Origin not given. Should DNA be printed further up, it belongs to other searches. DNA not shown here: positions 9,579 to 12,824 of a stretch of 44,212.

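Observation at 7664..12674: Nuclease-less PglX/MmeI-like m6A methyltransferase translationally coupled to an SNF2 helicase: candidate minimal BREX/DISARM/type-ISP-like module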

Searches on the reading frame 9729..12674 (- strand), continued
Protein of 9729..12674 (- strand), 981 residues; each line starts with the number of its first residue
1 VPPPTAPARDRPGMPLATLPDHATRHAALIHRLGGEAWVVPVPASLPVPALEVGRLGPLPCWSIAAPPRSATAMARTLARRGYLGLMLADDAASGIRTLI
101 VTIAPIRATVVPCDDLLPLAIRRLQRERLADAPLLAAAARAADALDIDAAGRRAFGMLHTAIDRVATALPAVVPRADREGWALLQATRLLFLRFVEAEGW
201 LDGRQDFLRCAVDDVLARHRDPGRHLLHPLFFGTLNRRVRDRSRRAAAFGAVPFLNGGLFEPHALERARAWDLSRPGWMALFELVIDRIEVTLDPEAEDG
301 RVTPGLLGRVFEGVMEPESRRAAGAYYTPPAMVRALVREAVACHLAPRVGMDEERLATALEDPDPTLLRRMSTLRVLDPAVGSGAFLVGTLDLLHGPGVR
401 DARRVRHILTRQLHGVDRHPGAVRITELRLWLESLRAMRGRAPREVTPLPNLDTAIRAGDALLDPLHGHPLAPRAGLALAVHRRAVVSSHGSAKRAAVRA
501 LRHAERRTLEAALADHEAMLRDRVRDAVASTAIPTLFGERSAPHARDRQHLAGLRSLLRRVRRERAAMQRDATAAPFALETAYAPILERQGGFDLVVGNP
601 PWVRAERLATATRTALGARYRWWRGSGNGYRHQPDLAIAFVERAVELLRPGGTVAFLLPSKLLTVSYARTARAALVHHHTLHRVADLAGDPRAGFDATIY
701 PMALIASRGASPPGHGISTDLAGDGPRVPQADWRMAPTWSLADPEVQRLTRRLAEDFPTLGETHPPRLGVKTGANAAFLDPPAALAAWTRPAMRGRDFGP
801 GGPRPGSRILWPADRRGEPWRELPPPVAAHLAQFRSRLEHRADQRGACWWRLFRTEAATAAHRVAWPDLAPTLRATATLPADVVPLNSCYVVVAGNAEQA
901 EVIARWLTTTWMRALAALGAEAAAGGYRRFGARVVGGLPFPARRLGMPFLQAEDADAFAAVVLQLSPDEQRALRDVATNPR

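Call 25: search_dna_similar(query=P0001, collection=plasmids, mode=protein, max_rows=15)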
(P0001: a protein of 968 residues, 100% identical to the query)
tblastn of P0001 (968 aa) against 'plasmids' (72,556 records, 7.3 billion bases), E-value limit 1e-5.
Records with a match: 190; places in all: 201; records where one place covers at least 80% of the query: 0.
Best place of each record, by identity: <60% 190.
By first word of the organism name: Thermus 12; Pseudosulfitobacter 12; Nostoc 10; Haloarcula 10; Halobacterium 8; Rhizobium 8; Halorussus 6; Deinococcus 5; Halorubrum 5; Paracoccus 4; and 69 more.
By predicted mobility (MOB-suite, as given by PLSDB): non-mobilizable 147; conjugative 26; mobilizable 17.
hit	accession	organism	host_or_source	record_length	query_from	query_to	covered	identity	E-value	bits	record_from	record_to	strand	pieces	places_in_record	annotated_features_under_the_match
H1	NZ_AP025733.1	Nostoc cf. commune SO-36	-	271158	175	839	69%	25.6%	7e-44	181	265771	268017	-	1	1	TaqI-like C-terminal specificity domain-containing protein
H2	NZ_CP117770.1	Nostoc sp. UHCC 0926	whole organism,lichen surface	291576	175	760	61%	26.2%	9e-47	191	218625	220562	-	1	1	TaqI-like C-terminal specificity domain-containing protein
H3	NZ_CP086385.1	Deinococcus radiophilus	Harpadon nehereus,cell culture,2 Mrad ...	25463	175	702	55%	28.2%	6e-38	162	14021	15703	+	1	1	N-6 DNA methylase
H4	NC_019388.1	Thermus oshimai JL-2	-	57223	160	655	51%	28.8%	4e-18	98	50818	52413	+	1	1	DNA methyltransferase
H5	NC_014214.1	Allomeiothermus silvanus DSM 9946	hot spring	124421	163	654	51%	28.5%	1e-20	106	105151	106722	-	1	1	DNA methyltransferase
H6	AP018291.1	Calothrix sp. NIES-4105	-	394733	175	695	54%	25.0%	4e-38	163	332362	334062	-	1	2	hypothetical protein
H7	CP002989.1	halophilic archaeon DL31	-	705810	175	698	54%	24.1%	1e-26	125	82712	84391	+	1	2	hypothetical protein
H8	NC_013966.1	Haloferax volcanii DS2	-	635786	161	686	54%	23.9%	9e-27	126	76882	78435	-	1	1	N-6 DNA methylase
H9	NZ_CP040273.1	Nostoc sp. C052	Blasia pusilla,pure culture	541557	285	760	49%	26.2%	1e-36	158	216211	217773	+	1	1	TaqI-like C-terminal specificity domain-containing protein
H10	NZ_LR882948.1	Planktothrix agardhii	-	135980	175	674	52%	24.5%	7e-33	146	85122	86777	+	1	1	DNA methyltransferase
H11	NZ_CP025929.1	Microcystis aeruginosa NIES-2481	cell culture,freshwater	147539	175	653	49%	25.1%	3e-33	147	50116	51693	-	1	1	N-6 DNA methylase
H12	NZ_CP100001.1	Halorussus vallis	cell culture,saline soil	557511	306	689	40%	29.9%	2e-12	79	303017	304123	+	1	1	TaqI-like C-terminal specificity domain-containing protein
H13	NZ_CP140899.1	Sinorhizobium medicae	Medicago lupulina,whole organism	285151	239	760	42%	27.7%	8e-9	132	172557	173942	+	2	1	DNA methyltransferase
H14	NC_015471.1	Thermococcus barophilus MP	-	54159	150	647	51%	22.6%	1e-25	122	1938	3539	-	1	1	N-6 DNA methylase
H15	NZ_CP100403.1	Halorussus aquaticus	cell culture,saline soil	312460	160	590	45%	25.7%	2e-23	115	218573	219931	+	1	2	DNA methyltransferase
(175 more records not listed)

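Call 27: get_annotated_region(hit=H1, flank=8000)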
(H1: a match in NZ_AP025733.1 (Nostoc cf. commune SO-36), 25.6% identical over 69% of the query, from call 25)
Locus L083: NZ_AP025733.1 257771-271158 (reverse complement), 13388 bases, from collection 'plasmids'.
description: Nostoc cf. commune SO-36 plasmid pANSO36A, complete sequence
organism: Nostoc cf. commune SO-36 (NCBI taxid 449208)
taxonomy: Bacteria; Cyanobacteriota; Cyanophyceae; Nostocales; Nostocaceae; Nostoc; Nostoc commune; Nostoc cf. commune SO-36
host: -; source: -; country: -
typing (MOB-suite, as given by PLSDB): non-mobilizable
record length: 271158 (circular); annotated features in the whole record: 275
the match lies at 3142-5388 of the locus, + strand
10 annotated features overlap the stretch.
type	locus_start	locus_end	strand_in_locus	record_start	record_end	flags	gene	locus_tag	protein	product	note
CDS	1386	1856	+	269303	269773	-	ybaK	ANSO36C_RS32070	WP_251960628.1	Cys-tRNA(Pro) deacylase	GO:0043039 - tRNA aminoacylation [Evidence IEA]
CDS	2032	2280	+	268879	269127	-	-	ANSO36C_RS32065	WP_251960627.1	helix-turn-helix transcriptional regulator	-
CDS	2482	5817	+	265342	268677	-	-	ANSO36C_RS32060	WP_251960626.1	TaqI-like C-terminal specificity domain-containing protein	-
CDS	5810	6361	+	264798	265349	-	-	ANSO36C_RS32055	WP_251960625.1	hypothetical protein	-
CDS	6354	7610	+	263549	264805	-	-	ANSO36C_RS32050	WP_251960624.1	hypothetical protein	-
CDS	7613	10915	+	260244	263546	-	-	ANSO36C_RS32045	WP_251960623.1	helicase-related protein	-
CDS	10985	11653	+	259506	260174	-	-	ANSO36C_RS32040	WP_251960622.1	hypothetical protein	-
CDS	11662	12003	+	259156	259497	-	-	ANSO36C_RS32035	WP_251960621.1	hypothetical protein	-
CDS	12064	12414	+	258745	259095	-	-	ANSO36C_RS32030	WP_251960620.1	SMP family protein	-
CDS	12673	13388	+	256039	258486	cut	-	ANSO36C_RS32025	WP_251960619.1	PhnD/SsuA/transferrin family substrate-binding protein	-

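Call 28: get_annotated_region(hit=H3, flank=8000)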
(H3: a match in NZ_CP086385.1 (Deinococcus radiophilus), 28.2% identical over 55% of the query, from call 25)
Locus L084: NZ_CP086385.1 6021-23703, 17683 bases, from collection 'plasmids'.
description: Deinococcus radiophilus strain ATCC 27603 plasmid pRadio5, complete sequence
organism: Deinococcus radiophilus (NCBI taxid 32062)
taxonomy: Bacteria; Deinococcota; Deinococci; Deinococcales; Deinococcaceae; Deinococcus; Deinococcus radiophilus
host: -; source: Harpadon nehereus,cell culture,2 Mrad irradiated Bombay duck; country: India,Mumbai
typing (MOB-suite, as given by PLSDB): non-mobilizable
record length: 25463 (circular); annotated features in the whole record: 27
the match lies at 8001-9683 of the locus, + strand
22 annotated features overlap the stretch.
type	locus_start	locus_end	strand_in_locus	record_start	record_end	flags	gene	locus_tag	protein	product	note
CDS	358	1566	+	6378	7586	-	-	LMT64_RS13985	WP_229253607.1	hypothetical protein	-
CDS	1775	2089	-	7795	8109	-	-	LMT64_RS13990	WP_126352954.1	helix-turn-helix domain-containing protein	-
CDS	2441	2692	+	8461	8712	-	-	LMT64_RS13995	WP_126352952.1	AbrB/MazE/SpoVT family DNA-binding domain-containing protein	-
CDS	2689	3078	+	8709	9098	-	-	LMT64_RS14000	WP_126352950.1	type II toxin-antitoxin system VapC family toxin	-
CDS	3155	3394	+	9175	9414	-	-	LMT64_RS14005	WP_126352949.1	AbrB/MazE/SpoVT family DNA-binding domain-containing protein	-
CDS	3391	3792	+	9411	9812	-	-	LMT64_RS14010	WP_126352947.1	type II toxin-antitoxin system VapC family toxin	-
CDS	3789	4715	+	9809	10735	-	-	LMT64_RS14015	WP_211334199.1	tyrosine-type recombinase/integrase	GO:0015074 - DNA integration [Evidence IEA]; GO:0006310 - DNA recombination [Evidence IEA]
CDS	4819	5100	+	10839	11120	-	-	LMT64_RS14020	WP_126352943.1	type II toxin-antitoxin system HigB family toxin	-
CDS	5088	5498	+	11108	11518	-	-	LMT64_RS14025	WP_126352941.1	helix-turn-helix domain-containing protein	-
CDS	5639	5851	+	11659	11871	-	-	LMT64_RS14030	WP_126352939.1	AbrB/MazE/SpoVT family DNA-binding domain-containing protein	-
CDS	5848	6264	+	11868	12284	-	-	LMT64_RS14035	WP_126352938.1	type II toxin-antitoxin system VapC family toxin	-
CDS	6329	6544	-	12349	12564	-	-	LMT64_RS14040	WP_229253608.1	hypothetical protein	-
CDS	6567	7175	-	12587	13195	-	-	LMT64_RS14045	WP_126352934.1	ParA family protein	-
CDS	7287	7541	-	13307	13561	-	-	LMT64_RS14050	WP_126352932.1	hypothetical protein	-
CDS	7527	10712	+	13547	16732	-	-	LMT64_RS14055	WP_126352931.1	N-6 DNA methylase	GO:0006306 - DNA methylation [Evidence IEA]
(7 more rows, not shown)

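Call 29: get_annotated_region(hit=H4, flank=8000)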
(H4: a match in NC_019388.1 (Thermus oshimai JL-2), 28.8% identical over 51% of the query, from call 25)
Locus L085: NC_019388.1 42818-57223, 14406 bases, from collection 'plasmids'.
description: Thermus oshimai JL-2 plasmid pTHEOS02, complete sequence
organism: Thermus oshimai JL-2 (NCBI taxid 751945)
taxonomy: Bacteria; Deinococcota; Deinococci; Thermales; Thermaceae; Thermus; Thermus oshimai; Thermus oshimai JL-2
host: -; source: -; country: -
typing (MOB-suite, as given by PLSDB): non-mobilizable; replicon rep_cluster_1113,rep_cluster_1779
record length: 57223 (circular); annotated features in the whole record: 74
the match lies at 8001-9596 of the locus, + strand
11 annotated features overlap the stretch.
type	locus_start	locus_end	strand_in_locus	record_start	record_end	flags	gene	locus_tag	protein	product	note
CDS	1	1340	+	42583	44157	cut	-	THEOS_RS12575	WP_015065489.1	IS200/IS605 family accessory protein TnpB-related protein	GO:0006313 - DNA transposition [Evidence IEA]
CDS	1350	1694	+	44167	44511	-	-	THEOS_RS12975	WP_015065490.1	YgiT-type zinc finger protein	-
CDS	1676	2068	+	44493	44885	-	-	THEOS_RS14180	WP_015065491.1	hypothetical protein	-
CDS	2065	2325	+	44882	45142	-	-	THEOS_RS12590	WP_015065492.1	hypothetical protein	-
CDS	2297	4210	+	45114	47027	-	-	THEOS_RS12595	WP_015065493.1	S8 family serine peptidase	GO:0006508 - proteolysis [Evidence IEA]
CDS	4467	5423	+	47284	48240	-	-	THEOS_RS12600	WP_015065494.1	tyrosine-type recombinase/integrase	GO:0015074 - DNA integration [Evidence IEA]; GO:0006310 - DNA recombination [Evidence IEA]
CDS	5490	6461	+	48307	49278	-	-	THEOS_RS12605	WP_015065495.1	AAA family ATPase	-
CDS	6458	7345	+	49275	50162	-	-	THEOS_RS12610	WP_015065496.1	ParB/RepB/Spo0J family partition protein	GO:0007059 - chromosome segregation [Evidence IEA]; GO:0000910 - cytokinesis [Evidence IEA]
CDS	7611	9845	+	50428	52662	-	-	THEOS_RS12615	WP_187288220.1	DNA methyltransferase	-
CDS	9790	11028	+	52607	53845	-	-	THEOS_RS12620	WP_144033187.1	hypothetical protein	-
CDS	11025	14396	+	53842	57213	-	-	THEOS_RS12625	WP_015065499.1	helicase-related protein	-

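Call 30: search_protein_families(library=padloc, proteins=[L085:7611-9845:+, L085:9790-11028:+, L085:11025-14396:+, L083:2482-5817:+, L083:6354-7610:+, L083:7613-10915:+, L084:7527-10712:+, L084:13702-16950:+], max_evalue=0.00001)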
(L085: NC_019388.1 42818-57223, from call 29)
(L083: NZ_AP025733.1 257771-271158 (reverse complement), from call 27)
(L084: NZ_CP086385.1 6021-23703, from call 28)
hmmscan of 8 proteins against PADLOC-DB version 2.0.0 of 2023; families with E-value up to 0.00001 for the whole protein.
L085:7611-9845:+ (744 aa): 27 families (the best 25 are shown)
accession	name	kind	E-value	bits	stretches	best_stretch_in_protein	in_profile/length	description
PDLC03601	REase_MTase_IIG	-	2.8e-32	109.5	2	356-696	460-776/1110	Type IIG restriction enzyme-methyltransferase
PDLC03596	REase_MTase_IIG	-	4.8e-27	92.4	2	556-678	698-798/1148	Type IIG restriction enzyme-methyltransferase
PDLC03612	REase_MTase_IIG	-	3.9e-20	69.7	1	545-695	778-909/1247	Type IIG restriction enzyme-methyltransferase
PDLC02643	DrmMI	-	8.4e-20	68.2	2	547-655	846-935/1347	DrmMI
PDLC03628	REase_MTase_IIG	-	1.2e-18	64.7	2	99-290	152-335/1100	Type IIG restriction enzyme-methyltransferase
PDLC03313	MTase_II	-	2.6e-16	57.3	1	626-697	177-250/563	Type II methyltransferase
PDLC03604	REase_MTase_IIG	-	3e-16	56.7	1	545-687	512-633/1011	Type IIG restriction enzyme-methyltransferase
PDLC03627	REase_MTase_IIG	-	2.9e-14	49.8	1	273-440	327-502/1136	Type IIG restriction enzyme-methyltransferase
PDLC02529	PglX|PglXI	-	9.1e-12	41.5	1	356-457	228-326/1189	PglX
PDLC02638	DrmMI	-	1e-11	41.7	0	551-602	853-900/935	DrmMI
PDLC03338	MTase_II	-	5e-11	40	0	356-422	155-218/604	Type II methyltransferase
PDLC03630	REase_MTase_IIG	-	2e-10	37.1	1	348-418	398-467/1100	Type IIG restriction enzyme-methyltransferase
PDLC03609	REase_MTase_IIG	-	8.4e-10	35.1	0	554-585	543-573/1066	Type IIG restriction enzyme-methyltransferase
PDLC03335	MTase_II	-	2.6e-09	34.3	0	357-415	104-156/607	Type II methyltransferase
PDLC02525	PglX|PglXI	-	5.1e-09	33.3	0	356-413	284-341/607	PglX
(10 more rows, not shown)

L085:9790-11028:+ (412 aa): 1 family
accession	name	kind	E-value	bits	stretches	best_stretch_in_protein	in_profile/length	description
PDLC03267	MTase_II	-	1.5e-07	28.7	0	19-95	229-305/539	Type II methyltransferase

L085:11025-14396:+ (1123 aa): 29 families (the best 25 are shown)
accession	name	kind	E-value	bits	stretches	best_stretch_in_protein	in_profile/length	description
PDLC01075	C3a139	-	6e-36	122.2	2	17-747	15-627/948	HKD+Snf2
PDLC02621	DrmD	-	1.8e-34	117.2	1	571-896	386-689/1040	DrmD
PDLC02623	DrmD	-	7.2e-32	108.1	2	676-851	475-639/1040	DrmD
PDLC02843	DpdE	-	2.6e-26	89.9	2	256-407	156-312/1091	DpdE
PDLC02619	DrmD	-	1.5e-25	87.5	2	789-840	487-538/872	DrmD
PDLC02500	BrxHI|BrxHII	-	2e-25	87.5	1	700-877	446-612/933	BrxHI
PDLC00659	HmaA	-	1.8e-23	80.3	1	689-837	465-612/1176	SNF2 helicase / DEAD-box helicase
PDLC02504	BrxHI|BrxHII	-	2e-21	73.7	1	715-881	465-624/971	BrxHII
PDLC02572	DrmA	-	5.5e-21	72.2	1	690-857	475-643/1043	DrmA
PDLC02193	PLD_Helicase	-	9.4e-21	71.7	1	665-841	617-803/905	-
PDLC02840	DpdE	-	1.8e-20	70.9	2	707-837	531-656/1091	DpdE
PDLC02633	DrmD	-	8.2e-19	65.1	1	688-850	482-643/839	DrmD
PDLC02632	DrmD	-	2.3e-18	64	1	696-865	484-650/662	DrmD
PDLC02620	DrmD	-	8.1e-18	61.8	1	733-877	483-616/1060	DrmD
PDLC04556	PDC-M27C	-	2.5e-14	50.6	1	348-453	188-290/892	-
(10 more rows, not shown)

L083:2482-5817:+ (1111 aa): 56 families (the best 25 are shown)
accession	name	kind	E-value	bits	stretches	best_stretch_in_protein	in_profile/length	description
PDLC03596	REase_MTase_IIG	-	8.9e-132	439.2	3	665-1108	695-1145/1148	Type IIG restriction enzyme-methyltransferase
PDLC03601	REase_MTase_IIG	-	2e-125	418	1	170-1105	200-1105/1110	Type IIG restriction enzyme-methyltransferase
PDLC03612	REase_MTase_IIG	-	1.2e-113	379.5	2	482-1107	586-1245/1247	Type IIG restriction enzyme-methyltransferase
PDLC03609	REase_MTase_IIG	-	6.8e-80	267.1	2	665-1040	542-914/1066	Type IIG restriction enzyme-methyltransferase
PDLC03604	REase_MTase_IIG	-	2.2e-49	166.3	2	662-1069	516-953/1011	Type IIG restriction enzyme-methyltransferase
PDLC02643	DrmMI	-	4.3e-49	165.3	2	364-742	548-935/1347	DrmMI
PDLC03629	REase_MTase_IIG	-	7.8e-39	131.2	2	661-1062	551-973/1182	Type IIG restriction enzyme-methyltransferase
PDLC03628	REase_MTase_IIG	-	1.7e-38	130.4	2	168-402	152-368/1100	Type IIG restriction enzyme-methyltransferase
PDLC03313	MTase_II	-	3.9e-35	119.4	1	677-1107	140-561/563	Type II methyltransferase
PDLC02638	DrmMI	-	1.5e-29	100.8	1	363-738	546-933/935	DrmMI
PDLC03630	REase_MTase_IIG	-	2.6e-29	99.7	1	425-960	394-911/1100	Type IIG restriction enzyme-methyltransferase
PDLC03335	MTase_II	-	2.9e-27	93.6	1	671-1071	185-588/607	Type II methyltransferase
PDLC03226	MTase_II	-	2.6e-25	87.1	1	678-794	125-241/579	Type II methyltransferase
PDLC02646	DrmMI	-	3.6e-23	79.6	2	479-594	41-141/792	DrmMI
PDLC02644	DrmMI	-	1.1e-22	77.9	1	367-742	61-448/988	DrmMI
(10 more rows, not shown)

L083:6354-7610:+ (418 aa): 0 families

L083:7613-10915:+ (1100 aa): 27 families (the best 25 are shown)
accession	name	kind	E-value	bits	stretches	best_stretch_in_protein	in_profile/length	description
PDLC01075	C3a139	-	4.2e-69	231.9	2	6-415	4-376/948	HKD+Snf2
PDLC02621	DrmD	-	5.2e-35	119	1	424-855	330-711/1040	DrmD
PDLC02623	DrmD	-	1.8e-31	106.8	2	713-845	563-690/1040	DrmD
PDLC02619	DrmD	-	3.5e-29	99.5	2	592-781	357-542/872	DrmD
PDLC00659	HmaA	-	6.8e-21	71.8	1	315-860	207-698/1176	SNF2 helicase / DEAD-box helicase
PDLC02500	BrxHI|BrxHII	-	5.7e-20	69.5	1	727-843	528-643/933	BrxHI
PDLC02843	DpdE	-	8.3e-20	68.3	2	257-380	179-300/1091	DpdE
PDLC02840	DpdE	-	1.1e-19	68.3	2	704-775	588-657/1091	DpdE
PDLC02193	PLD_Helicase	-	3.2e-18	63.3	1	333-785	362-810/905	-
PDLC02632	DrmD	-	6.4e-18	62.6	1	333-787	253-639/662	DrmD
PDLC02572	DrmA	-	8.3e-17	58.4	1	603-840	472-693/1043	DrmA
PDLC02853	DpdE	-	1.2e-16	58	1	626-847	462-672/985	DpdE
PDLC04556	PDC-M27C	-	6.4e-15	52.6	0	319-390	178-253/892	-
PDLC02633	DrmD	-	2.2e-14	50.4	1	727-842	582-705/839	DrmD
PDLC03830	ZacC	-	4.1e-13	46.8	0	332-378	241-291/1019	-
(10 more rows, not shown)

L084:7527-10712:+ (1061 aa): 63 families (the best 25 are shown)
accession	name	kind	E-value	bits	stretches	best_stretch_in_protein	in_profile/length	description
PDLC03596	REase_MTase_IIG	-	6.9e-100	333.6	3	597-1014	704-1102/1148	Type IIG restriction enzyme-methyltransferase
PDLC03601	REase_MTase_IIG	-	1.2e-91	306.1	2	600-1004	669-1057/1110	Type IIG restriction enzyme-methyltransferase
PDLC03612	REase_MTase_IIG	-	1.2e-69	233.7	2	588-1041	792-1244/1247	Type IIG restriction enzyme-methyltransferase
PDLC03609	REase_MTase_IIG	-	1.6e-46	156.6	1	601-996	554-925/1066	Type IIG restriction enzyme-methyltransferase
PDLC03335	MTase_II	-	1.7e-39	134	1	602-1039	193-602/607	Type II methyltransferase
PDLC03313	MTase_II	-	8.7e-36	121.6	1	603-823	143-355/563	Type II methyltransferase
PDLC03604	REase_MTase_IIG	-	3e-33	112.9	1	601-948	531-871/1011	Type IIG restriction enzyme-methyltransferase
PDLC02643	DrmMI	-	3.5e-33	112.6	1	292-718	549-986/1347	DrmMI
PDLC03629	REase_MTase_IIG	-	1.1e-29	100.9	2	602-708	568-684/1182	Type IIG restriction enzyme-methyltransferase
PDLC03628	REase_MTase_IIG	-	3.5e-26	89.6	2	101-324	155-363/1100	Type IIG restriction enzyme-methyltransferase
PDLC03226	MTase_II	-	1.6e-24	84.5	1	603-1006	127-537/579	Type II methyltransferase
PDLC03245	MTase_II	-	3e-21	73.6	1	604-953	158-476/577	Type II methyltransferase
PDLC02646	DrmMI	-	9.1e-21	71.7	2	397-463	38-101/792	DrmMI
PDLC03627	REase_MTase_IIG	-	1.4e-20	70.8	1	277-432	328-480/1136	Type IIG restriction enzyme-methyltransferase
PDLC03248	MTase_II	-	7.3e-20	69.2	1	604-926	85-387/521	Type II methyltransferase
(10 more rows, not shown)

L084:13702-16950:+ (1082 aa): 23 families
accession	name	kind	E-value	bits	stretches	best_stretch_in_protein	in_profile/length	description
PDLC01075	C3a139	-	1.7e-55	186.8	3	419-824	412-774/948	HKD+Snf2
PDLC02621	DrmD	-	2e-31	107.1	1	426-844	333-695/1040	DrmD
PDLC02623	DrmD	-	4.1e-28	95.7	1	731-826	577-670/1040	DrmD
PDLC02193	PLD_Helicase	-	2.6e-25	86.7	1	607-806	639-828/905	-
PDLC02619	DrmD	-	1.5e-21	74.3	1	624-784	382-540/872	DrmD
PDLC00659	HmaA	-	7.5e-19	65.1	1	430-834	299-665/1176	SNF2 helicase / DEAD-box helicase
PDLC02632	DrmD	-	2.9e-17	60.4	1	490-785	373-632/662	DrmD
PDLC02843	DpdE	-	8e-17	58.4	2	254-380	179-301/1091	DpdE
PDLC02500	BrxHI|BrxHII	-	3.1e-16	57.1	1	727-835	523-630/933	BrxHI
PDLC02572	DrmA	-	6.2e-15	52.2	1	634-788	495-632/1043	DrmA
PDLC02633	DrmD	-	8.4e-14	48.5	1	454-791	354-642/839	DrmD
PDLC02853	DpdE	-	3.4e-13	46.5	1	632-825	465-645/985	DpdE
PDLC02504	BrxHI|BrxHII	-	1.5e-11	41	1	422-824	303-625/971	BrxHII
PDLC02634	DrmD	-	1.1e-10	38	1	576-780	395-586/900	DrmD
PDLC04556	PDC-M27C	-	5.1e-10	36.3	0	332-385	192-249/892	-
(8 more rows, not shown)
